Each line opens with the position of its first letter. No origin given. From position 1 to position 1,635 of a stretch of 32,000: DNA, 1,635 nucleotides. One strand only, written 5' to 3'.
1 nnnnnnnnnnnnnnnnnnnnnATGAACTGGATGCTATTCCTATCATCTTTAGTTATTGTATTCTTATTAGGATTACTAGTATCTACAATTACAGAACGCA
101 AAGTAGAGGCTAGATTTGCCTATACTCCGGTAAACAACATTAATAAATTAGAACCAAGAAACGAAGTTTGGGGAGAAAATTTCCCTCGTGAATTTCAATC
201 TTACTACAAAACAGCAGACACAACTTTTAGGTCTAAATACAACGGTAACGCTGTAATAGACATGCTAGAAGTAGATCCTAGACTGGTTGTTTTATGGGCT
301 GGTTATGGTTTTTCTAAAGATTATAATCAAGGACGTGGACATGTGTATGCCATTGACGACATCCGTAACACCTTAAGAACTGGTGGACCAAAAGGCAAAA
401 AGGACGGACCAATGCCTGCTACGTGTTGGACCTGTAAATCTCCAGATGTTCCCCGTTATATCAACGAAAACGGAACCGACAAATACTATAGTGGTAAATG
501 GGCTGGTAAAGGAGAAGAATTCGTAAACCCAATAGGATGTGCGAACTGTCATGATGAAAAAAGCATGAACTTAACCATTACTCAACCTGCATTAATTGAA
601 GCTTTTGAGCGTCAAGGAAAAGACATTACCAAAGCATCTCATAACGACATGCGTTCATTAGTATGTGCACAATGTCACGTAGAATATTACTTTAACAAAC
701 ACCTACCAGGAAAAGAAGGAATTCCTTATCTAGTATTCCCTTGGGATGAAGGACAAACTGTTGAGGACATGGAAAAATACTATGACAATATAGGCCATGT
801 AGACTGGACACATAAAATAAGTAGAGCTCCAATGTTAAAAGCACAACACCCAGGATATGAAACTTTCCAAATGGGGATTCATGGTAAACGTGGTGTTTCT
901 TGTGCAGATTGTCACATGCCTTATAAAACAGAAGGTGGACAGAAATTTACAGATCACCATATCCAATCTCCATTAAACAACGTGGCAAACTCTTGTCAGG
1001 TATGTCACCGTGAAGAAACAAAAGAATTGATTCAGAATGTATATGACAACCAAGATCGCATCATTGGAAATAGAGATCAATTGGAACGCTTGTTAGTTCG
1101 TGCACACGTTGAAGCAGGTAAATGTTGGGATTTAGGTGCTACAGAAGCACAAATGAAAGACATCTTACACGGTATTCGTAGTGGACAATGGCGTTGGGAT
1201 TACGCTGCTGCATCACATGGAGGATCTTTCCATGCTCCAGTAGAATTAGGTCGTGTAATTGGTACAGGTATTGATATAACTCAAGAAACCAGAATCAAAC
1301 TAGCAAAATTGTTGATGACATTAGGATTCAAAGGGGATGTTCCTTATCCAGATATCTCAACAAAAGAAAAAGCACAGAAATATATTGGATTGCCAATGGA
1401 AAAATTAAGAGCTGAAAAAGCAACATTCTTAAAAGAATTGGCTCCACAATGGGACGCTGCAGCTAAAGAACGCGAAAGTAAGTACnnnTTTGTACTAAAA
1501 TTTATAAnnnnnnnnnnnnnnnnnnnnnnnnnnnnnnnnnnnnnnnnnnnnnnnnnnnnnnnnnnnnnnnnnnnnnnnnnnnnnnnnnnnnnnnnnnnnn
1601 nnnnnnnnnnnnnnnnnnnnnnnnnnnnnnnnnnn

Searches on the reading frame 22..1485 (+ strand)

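Call 22: search_protein_families(library=pfam, proteins=[window:22-1485:+], max_evalue=0.0001)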
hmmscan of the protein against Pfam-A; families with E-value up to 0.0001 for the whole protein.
window:22-1485:+ (488 aa): 2 families
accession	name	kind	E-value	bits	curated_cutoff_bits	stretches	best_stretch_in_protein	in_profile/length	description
PF02335.20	Cytochrom_C552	-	3.6e-174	580.3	24.1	1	48-483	3-436/438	Cytochrome c552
PF14522.11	Cytochrome_C7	-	6.2e-07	29.6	24.8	0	282-335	3-54/67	Cytochrome c7 and related cytochrome c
